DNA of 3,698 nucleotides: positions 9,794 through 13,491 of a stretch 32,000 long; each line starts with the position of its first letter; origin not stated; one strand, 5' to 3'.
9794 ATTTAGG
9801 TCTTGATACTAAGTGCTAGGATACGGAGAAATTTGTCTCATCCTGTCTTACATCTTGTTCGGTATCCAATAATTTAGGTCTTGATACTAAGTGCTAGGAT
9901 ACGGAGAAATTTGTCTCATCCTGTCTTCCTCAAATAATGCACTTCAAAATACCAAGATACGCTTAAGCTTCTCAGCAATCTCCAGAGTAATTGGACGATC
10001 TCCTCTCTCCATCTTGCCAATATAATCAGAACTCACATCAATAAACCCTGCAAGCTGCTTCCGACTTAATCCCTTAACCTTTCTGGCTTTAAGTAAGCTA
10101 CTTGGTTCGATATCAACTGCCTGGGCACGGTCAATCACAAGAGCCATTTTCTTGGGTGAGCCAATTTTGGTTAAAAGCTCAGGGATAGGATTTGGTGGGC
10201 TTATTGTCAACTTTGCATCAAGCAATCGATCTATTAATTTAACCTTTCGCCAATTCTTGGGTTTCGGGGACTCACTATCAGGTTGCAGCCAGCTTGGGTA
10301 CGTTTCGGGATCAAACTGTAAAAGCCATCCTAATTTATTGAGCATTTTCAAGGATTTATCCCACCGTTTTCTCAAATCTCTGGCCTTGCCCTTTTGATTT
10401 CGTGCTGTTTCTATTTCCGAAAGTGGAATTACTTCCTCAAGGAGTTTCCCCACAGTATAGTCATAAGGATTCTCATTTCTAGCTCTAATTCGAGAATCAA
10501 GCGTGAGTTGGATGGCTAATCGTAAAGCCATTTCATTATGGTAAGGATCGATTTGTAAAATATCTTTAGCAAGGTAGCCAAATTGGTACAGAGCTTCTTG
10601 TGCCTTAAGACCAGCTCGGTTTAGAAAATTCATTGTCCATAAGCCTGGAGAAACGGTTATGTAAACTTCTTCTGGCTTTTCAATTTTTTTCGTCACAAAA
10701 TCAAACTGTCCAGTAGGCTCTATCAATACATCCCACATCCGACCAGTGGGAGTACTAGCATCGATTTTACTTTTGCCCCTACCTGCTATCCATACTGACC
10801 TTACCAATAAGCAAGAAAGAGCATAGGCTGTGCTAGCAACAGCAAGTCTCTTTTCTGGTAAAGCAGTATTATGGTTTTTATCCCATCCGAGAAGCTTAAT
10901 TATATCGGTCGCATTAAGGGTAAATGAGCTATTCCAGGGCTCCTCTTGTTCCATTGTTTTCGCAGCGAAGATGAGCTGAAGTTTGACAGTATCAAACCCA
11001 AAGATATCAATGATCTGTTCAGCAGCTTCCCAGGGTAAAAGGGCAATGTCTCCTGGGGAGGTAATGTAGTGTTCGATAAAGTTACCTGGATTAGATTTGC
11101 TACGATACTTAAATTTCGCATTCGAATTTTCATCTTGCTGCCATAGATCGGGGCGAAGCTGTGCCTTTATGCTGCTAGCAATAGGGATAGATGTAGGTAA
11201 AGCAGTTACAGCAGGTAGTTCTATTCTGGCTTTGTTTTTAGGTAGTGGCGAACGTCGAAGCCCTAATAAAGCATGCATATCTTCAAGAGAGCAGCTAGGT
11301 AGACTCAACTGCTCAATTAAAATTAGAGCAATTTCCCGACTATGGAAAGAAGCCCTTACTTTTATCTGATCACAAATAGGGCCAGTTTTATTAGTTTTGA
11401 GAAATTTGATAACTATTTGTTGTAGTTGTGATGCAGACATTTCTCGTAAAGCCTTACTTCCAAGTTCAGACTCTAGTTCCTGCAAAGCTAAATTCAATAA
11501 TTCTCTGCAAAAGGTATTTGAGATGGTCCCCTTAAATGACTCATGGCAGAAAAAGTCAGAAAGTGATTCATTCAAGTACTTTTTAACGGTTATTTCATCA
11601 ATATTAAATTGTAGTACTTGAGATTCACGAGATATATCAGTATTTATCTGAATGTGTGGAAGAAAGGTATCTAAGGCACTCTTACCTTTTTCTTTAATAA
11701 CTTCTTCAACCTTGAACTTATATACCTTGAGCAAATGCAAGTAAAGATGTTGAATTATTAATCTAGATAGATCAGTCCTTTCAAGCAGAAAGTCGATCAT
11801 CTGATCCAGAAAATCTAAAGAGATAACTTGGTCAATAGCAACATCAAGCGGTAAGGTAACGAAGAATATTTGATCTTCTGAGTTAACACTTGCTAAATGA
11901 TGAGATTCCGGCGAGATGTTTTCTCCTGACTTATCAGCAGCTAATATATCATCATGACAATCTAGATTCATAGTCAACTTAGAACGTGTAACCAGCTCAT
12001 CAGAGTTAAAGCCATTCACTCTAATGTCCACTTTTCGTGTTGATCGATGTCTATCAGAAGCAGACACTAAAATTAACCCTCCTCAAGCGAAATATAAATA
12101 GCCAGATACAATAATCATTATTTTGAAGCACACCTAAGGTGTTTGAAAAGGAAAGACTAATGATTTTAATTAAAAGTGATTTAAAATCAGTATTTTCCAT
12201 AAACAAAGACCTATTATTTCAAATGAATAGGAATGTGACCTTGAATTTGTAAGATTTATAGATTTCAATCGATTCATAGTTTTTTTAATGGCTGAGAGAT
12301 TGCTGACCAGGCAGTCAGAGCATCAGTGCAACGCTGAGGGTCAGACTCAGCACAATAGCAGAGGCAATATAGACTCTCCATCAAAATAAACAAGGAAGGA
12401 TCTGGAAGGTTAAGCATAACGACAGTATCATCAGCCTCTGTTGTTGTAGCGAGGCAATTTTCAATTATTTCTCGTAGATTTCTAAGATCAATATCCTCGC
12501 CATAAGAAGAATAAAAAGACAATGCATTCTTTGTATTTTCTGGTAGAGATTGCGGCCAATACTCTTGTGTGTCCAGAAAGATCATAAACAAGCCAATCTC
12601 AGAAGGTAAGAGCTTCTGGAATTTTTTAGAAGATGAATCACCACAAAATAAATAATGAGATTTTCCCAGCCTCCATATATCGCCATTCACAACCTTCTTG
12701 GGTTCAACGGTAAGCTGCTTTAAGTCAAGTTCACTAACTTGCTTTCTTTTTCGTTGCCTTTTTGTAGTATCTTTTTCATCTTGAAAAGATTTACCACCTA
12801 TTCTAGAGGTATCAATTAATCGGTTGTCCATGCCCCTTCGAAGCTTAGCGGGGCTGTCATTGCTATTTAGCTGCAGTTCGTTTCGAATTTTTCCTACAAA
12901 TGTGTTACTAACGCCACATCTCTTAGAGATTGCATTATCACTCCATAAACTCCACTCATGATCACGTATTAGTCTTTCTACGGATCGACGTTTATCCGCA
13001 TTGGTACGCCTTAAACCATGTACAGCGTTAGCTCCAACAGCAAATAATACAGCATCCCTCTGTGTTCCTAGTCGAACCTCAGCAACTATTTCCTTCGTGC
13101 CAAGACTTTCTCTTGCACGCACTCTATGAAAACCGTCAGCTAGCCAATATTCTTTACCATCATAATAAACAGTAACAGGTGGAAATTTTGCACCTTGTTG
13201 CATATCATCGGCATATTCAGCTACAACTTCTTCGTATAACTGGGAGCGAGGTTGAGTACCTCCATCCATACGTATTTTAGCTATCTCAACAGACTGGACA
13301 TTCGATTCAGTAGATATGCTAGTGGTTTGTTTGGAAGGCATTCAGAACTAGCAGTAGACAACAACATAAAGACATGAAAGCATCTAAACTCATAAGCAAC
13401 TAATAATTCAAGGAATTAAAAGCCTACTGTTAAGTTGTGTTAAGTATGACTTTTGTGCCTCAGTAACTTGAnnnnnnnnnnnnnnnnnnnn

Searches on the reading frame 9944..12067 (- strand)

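Call 12: search_protein_families(library=pfam, proteins=[window:9944-12067:-], max_evalue=0.001)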
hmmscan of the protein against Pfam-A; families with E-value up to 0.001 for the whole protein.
window:9944-12067:- (707 aa): 2 families
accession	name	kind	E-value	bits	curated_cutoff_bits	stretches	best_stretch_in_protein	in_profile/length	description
PF01381.28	HTH_3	-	2.1e-06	28.1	23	1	660-701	3-44/55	Helix-turn-helix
PF13560.12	HTH_31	-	2.9e-05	24.7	27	1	662-702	10-51/64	Helix-turn-helix domain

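Call 60: search_protein_families(library=padloc, proteins=[window:9944-12067:-], max_evalue=0.01)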
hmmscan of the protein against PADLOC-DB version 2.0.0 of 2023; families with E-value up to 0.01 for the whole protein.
window:9944-12067:- (707 aa): 8 families
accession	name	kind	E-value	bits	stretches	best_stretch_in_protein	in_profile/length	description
PDLC02926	HTH_VI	-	1.7e-05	23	1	659-701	7-49/92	-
PDLC03665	Control_protein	-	0.00038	18.7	1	660-702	15-58/77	control protein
PDLC03955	RmrA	-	0.00093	16.5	1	647-697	14-65/371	-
PDLC03952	RmrA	-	0.0014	15.5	1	649-696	18-65/395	-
PDLC03947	RmrA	-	0.0017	15.3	1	653-705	11-63/383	-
PDLC03664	Control_protein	-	0.0026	16.2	0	660-696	20-56/74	control protein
PDLC03949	RmrA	-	0.0041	14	1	653-706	2-55/363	-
PDLC03666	Control_protein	-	0.0066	14.9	0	662-703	15-56/77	control protein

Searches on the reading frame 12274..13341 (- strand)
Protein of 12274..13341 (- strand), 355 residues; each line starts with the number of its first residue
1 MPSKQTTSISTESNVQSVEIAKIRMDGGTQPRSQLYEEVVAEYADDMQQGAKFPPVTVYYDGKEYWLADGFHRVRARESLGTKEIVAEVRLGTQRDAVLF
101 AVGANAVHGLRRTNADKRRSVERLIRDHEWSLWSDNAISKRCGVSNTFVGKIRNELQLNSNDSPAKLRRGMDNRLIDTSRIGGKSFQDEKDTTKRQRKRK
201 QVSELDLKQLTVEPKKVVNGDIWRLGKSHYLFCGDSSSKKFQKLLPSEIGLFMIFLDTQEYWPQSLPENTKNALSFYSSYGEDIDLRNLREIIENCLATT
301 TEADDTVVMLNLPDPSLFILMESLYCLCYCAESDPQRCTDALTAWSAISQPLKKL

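Call 12: search_protein_families(library=pfam, proteins=[window:12274-13341:-], max_evalue=0.001)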
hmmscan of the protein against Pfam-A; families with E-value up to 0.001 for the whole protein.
window:12274-13341:- (355 aa): 1 family
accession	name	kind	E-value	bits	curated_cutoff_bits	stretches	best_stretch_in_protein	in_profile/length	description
PF02195.25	ParB_N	-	0.00029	21.3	26.3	1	14-98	2-86/95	ParB N-terminal domain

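Call 56: search_protein_families(library=ncbifam, proteins=[window:12274-13341:-], max_evalue=0.01)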
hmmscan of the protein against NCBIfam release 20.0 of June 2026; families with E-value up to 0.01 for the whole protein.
window:12274-13341:- (355 aa): 2 families
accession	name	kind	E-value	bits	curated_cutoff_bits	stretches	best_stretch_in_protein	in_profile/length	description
TIGR04285.1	nucleoid_noc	exception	2.9e-06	26.8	315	1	14-102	1-88/255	nucleoid occlusion protein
TIGR00180.1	parB_part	domain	0.0039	17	58.45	1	18-160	8-148/186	ParB/RepB/Spo0J family partition protein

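Call 57: search_protein_families(library=phrogs, proteins=[window:12274-13341:-], max_evalue=0.01)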
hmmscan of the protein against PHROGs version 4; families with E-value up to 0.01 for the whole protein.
window:12274-13341:- (355 aa): 8 families
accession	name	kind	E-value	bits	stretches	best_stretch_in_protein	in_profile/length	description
phrog_1033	-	DNA, RNA and nucleotide metabolism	4.5e-19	70.4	1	4-152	19-172/334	ParB-like partition protein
phrog_17439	-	unknown function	3.1e-06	27.8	1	48-175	49-174/240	-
phrog_3131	-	unknown function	1.5e-05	25.5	1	44-117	92-168/266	-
phrog_498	-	other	2e-05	24.3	1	206-246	179-219/633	DNA methyltransferase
phrog_3264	-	DNA, RNA and nucleotide metabolism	2.4e-05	25.1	1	8-90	42-122/337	ParB-like partition protein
phrog_21315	-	unknown function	4.8e-05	23.5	1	34-126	26-114/415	-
phrog_3951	-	unknown function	0.00023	21.8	1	4-156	7-163/301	-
phrog_4715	-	DNA, RNA and nucleotide metabolism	0.0026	17.2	1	3-102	135-234/630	ParB-like partition protein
